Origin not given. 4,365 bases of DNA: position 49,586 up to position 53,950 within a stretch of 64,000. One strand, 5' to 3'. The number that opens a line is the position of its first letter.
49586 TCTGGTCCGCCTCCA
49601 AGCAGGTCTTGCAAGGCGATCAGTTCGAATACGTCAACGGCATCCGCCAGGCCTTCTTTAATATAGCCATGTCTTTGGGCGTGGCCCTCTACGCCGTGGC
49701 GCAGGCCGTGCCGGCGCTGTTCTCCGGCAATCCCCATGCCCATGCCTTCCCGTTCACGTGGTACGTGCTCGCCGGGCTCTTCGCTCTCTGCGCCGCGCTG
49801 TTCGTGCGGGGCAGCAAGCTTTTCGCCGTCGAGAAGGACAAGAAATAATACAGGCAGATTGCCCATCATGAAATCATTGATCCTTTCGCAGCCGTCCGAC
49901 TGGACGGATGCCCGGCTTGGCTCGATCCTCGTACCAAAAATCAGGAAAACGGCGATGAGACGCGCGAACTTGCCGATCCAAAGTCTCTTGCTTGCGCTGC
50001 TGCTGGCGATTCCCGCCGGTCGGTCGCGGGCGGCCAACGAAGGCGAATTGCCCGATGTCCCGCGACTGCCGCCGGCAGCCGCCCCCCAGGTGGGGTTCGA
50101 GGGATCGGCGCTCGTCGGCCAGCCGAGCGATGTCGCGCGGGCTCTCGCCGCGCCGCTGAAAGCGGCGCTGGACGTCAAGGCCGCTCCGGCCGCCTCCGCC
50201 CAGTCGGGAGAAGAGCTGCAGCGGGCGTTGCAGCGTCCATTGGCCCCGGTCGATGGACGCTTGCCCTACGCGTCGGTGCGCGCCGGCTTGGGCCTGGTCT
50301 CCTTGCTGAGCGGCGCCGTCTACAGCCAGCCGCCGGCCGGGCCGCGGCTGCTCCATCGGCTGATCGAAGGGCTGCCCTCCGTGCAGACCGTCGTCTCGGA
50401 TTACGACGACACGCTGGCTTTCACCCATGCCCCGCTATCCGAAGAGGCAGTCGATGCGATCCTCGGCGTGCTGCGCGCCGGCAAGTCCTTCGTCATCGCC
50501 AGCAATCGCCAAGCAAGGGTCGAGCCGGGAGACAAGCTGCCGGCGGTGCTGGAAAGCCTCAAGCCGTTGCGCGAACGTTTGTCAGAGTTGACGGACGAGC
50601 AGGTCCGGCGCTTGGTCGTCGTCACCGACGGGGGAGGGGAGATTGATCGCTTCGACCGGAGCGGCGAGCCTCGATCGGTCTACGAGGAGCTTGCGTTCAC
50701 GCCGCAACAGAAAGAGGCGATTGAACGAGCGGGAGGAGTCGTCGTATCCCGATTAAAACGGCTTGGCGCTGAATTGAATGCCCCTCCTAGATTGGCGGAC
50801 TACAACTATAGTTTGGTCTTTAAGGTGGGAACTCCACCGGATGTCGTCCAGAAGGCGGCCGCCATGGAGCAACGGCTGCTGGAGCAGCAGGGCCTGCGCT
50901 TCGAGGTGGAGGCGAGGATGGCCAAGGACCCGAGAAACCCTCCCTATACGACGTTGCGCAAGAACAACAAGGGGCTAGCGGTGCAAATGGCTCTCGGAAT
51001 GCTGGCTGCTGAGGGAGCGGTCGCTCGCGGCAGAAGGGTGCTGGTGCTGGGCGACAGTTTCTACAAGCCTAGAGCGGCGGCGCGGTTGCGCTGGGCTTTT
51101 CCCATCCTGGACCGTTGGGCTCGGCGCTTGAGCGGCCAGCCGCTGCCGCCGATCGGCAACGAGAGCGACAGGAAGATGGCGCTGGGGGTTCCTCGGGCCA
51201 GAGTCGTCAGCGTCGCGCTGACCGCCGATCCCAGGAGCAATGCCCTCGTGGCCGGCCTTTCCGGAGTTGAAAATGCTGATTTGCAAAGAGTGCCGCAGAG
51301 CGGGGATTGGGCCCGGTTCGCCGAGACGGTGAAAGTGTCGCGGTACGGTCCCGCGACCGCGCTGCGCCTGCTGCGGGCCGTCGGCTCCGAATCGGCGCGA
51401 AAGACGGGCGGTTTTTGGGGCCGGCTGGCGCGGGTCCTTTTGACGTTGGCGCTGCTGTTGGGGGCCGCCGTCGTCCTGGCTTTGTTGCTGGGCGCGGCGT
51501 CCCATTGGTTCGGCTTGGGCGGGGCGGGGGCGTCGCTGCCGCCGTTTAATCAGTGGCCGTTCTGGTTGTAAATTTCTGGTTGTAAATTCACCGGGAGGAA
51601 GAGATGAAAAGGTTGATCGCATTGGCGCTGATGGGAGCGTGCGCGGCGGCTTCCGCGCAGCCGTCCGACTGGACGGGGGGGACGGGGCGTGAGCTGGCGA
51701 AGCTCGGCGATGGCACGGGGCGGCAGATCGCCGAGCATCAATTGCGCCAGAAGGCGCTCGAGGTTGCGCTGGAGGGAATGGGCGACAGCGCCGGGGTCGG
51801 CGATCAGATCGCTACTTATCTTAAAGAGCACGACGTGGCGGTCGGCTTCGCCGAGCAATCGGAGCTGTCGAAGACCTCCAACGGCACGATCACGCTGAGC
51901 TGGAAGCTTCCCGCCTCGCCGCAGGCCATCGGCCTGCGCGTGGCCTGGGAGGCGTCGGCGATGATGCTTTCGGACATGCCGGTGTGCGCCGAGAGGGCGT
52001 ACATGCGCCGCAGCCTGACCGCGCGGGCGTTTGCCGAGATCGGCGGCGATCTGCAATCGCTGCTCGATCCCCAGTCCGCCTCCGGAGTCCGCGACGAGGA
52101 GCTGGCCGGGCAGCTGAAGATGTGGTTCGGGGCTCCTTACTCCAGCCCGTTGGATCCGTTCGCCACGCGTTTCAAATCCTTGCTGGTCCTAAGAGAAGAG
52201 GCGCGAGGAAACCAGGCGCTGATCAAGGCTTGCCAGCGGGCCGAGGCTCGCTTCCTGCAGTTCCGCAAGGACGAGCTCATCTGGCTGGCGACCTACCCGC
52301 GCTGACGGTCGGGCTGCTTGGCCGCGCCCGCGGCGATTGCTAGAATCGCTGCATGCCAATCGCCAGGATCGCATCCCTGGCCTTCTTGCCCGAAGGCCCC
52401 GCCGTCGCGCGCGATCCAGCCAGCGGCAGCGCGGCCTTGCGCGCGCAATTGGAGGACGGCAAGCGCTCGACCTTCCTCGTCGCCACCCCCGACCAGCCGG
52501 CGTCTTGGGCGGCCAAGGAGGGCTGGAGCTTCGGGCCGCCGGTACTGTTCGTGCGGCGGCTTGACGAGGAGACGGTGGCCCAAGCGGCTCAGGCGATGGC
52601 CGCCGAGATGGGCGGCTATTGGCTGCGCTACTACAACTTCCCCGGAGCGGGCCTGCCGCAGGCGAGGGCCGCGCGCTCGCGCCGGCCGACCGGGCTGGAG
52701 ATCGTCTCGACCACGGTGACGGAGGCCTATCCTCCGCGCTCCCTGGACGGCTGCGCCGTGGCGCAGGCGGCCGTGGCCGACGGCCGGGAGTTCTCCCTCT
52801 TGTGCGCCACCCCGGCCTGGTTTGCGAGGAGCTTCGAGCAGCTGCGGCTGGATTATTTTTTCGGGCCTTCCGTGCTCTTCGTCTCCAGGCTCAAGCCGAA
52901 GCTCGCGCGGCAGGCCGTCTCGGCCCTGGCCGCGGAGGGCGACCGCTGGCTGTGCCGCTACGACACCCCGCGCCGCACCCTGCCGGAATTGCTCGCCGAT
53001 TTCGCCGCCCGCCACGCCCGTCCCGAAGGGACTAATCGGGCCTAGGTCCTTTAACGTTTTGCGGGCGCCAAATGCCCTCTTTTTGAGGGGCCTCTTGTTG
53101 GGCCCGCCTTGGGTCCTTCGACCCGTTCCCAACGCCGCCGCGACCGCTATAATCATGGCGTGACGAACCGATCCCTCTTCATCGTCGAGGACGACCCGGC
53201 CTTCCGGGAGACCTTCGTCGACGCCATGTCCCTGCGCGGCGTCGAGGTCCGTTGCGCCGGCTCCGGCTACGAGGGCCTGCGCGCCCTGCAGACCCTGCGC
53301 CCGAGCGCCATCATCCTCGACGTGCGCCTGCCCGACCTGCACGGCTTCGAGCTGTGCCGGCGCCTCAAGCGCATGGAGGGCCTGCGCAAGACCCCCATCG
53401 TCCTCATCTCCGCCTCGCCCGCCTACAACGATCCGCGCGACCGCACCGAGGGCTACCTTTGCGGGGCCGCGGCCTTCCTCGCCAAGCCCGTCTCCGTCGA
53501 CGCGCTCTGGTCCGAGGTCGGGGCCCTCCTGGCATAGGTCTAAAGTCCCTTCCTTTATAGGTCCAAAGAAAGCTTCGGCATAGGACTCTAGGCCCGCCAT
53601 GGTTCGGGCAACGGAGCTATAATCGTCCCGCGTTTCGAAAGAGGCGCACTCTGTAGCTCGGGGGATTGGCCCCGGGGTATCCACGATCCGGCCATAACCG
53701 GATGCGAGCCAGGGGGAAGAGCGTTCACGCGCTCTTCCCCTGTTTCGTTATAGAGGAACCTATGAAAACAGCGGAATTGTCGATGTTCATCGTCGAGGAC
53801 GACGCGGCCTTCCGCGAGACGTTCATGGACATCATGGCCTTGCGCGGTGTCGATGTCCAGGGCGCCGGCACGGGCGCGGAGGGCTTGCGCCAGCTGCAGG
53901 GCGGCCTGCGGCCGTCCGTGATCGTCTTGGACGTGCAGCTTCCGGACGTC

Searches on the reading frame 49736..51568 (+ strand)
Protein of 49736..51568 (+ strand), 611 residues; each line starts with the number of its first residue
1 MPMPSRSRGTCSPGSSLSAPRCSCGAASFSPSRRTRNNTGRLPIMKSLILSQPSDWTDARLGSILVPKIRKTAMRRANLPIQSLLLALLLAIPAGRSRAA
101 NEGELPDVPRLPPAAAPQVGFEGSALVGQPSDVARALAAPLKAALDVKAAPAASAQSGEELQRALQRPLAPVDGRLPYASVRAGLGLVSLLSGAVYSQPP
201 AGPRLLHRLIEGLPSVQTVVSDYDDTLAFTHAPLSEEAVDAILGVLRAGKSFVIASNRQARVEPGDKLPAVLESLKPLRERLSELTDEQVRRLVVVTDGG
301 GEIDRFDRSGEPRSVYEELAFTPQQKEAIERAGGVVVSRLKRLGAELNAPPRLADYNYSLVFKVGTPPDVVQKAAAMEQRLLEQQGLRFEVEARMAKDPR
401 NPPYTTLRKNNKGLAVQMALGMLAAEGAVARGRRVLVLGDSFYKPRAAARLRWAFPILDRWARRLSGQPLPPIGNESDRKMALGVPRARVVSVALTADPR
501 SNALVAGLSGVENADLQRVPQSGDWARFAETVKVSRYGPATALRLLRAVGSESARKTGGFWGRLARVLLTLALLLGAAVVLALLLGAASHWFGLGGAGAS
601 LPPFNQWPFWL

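Call 9: search_protein_families(library=pfam, proteins=[window:49736-51568:+], max_evalue=0.01)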
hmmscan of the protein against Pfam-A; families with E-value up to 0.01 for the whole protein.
window:49736-51568:+ (611 aa): 0 families

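Call 52: search_protein_families(library=padloc, proteins=[window:49949-51568:+], max_evalue=0.1)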
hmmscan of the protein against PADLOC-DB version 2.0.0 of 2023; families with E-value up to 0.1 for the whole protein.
window:49949-51568:+ (540 aa): 0 families

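Call 53: search_protein_families(library=ncbifam, proteins=[window:49949-51568:+], max_evalue=0.1)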
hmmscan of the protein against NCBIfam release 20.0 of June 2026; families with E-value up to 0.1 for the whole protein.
window:49949-51568:+ (540 aa): 0 families

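Call 76: search_protein_families(library=pfam, proteins=[window:49949-51568:+], max_evalue=1)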
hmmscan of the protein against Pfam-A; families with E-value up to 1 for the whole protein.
window:49949-51568:+ (540 aa): 2 families
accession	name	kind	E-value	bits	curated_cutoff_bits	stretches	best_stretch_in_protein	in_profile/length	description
PF03814.21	KdpA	-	0.068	11.8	22.6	1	466-514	138-184/548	Potassium-transporting ATPase A subunit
PF08282.18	Hydrolase_3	-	0.095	12.8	20.9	1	148-189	1-42/255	haloacid dehalogenase-like hydrolase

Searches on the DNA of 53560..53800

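Call 83: search_rna_families(source=window, start=53560, end=53800, threshold=evalue, max_evalue=0.01, show_alignments=2)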
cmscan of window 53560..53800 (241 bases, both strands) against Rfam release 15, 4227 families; matches with E-value up to 0.01: 1.
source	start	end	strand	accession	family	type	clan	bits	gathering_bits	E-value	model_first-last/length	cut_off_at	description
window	53646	53717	+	RF03165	2dG-II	Cis-reg; riboswitch;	CL00123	73.5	60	1.9e-19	1-71/71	no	2dG-II purine riboswitch aptamer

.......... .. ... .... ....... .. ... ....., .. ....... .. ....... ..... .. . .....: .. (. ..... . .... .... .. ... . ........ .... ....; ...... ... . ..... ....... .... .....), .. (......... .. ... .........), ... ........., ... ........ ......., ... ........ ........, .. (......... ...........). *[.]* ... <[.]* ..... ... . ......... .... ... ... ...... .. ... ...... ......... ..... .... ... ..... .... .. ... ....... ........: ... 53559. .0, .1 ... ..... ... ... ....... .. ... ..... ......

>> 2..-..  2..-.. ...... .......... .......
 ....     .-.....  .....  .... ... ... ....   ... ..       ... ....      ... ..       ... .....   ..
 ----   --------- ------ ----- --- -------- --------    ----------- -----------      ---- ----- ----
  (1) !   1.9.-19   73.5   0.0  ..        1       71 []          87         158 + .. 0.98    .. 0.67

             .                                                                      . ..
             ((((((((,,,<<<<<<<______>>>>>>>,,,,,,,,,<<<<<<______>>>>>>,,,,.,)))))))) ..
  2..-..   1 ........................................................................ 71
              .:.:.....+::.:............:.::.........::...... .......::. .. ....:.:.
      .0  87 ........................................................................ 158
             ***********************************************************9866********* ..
